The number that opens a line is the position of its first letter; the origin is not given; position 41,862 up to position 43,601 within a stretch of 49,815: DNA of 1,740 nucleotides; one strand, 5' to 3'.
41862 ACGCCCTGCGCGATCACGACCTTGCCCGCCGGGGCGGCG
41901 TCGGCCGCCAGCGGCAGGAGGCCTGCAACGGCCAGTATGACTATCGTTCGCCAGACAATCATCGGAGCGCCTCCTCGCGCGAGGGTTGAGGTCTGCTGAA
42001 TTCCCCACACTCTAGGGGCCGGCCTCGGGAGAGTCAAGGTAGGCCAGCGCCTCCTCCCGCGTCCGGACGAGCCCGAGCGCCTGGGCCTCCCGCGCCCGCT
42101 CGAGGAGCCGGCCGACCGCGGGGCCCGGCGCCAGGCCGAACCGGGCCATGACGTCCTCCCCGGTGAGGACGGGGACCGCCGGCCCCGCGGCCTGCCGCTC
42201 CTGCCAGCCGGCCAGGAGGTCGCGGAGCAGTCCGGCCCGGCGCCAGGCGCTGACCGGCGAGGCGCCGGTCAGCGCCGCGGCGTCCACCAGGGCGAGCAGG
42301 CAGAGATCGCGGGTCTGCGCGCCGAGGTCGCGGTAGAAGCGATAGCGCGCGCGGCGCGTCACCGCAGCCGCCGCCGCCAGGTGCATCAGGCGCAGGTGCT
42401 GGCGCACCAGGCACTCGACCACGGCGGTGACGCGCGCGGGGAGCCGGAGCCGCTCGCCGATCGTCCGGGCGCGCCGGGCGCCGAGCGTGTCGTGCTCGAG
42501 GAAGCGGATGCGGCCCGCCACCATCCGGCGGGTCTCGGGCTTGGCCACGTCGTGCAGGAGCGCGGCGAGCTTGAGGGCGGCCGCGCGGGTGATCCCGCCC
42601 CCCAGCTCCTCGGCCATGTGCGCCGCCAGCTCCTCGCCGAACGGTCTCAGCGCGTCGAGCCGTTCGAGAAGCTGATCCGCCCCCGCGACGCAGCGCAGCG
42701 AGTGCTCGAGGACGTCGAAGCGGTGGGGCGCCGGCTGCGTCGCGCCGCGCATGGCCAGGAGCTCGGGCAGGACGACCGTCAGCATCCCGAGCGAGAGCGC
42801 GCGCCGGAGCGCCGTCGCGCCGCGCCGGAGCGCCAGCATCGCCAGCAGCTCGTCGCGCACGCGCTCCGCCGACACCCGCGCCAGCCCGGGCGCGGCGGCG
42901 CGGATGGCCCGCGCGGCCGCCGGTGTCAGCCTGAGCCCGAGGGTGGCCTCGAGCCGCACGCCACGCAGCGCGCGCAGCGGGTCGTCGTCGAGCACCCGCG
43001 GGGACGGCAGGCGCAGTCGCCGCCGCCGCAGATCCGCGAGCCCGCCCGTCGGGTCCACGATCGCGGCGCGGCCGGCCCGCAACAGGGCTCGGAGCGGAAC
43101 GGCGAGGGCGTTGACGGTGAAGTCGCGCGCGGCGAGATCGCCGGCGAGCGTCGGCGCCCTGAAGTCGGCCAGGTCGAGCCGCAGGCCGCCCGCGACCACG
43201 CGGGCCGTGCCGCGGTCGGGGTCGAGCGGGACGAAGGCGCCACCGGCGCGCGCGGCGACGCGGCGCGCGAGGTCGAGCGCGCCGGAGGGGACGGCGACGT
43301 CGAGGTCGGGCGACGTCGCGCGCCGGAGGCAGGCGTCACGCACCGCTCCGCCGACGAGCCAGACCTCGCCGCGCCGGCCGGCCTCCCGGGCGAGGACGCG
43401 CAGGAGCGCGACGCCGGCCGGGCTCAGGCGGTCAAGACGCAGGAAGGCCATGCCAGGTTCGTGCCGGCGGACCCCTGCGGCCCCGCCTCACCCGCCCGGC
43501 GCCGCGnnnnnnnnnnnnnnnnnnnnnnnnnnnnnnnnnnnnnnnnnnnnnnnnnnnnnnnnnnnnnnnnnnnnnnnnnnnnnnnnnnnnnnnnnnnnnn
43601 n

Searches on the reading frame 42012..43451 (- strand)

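Call 73: search_protein_families(library=pfam, proteins=[window:42012-43451:-], max_evalue=0.001)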
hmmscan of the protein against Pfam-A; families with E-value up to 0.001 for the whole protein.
window:42012-43451:- (479 aa): 4 families
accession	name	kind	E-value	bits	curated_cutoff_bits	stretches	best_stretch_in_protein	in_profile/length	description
PF01743.26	PolyA_pol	-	2.2e-14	54.4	23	1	30-147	1-126/126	Poly A polymerase head domain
PF12627.12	PolyA_pol_RNAbd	-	1.6e-11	44.2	22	1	172-231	1-60/64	Probable RNA and SrmB- binding site of polymerase A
PF01966.28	HD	-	1.1e-08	35.7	22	1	274-390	10-111/116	HD domain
PF13735.12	tRNA_NucTran2_2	-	0.00063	20.2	27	0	429-469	105-145/149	tRNA nucleotidyltransferase domain 2 putative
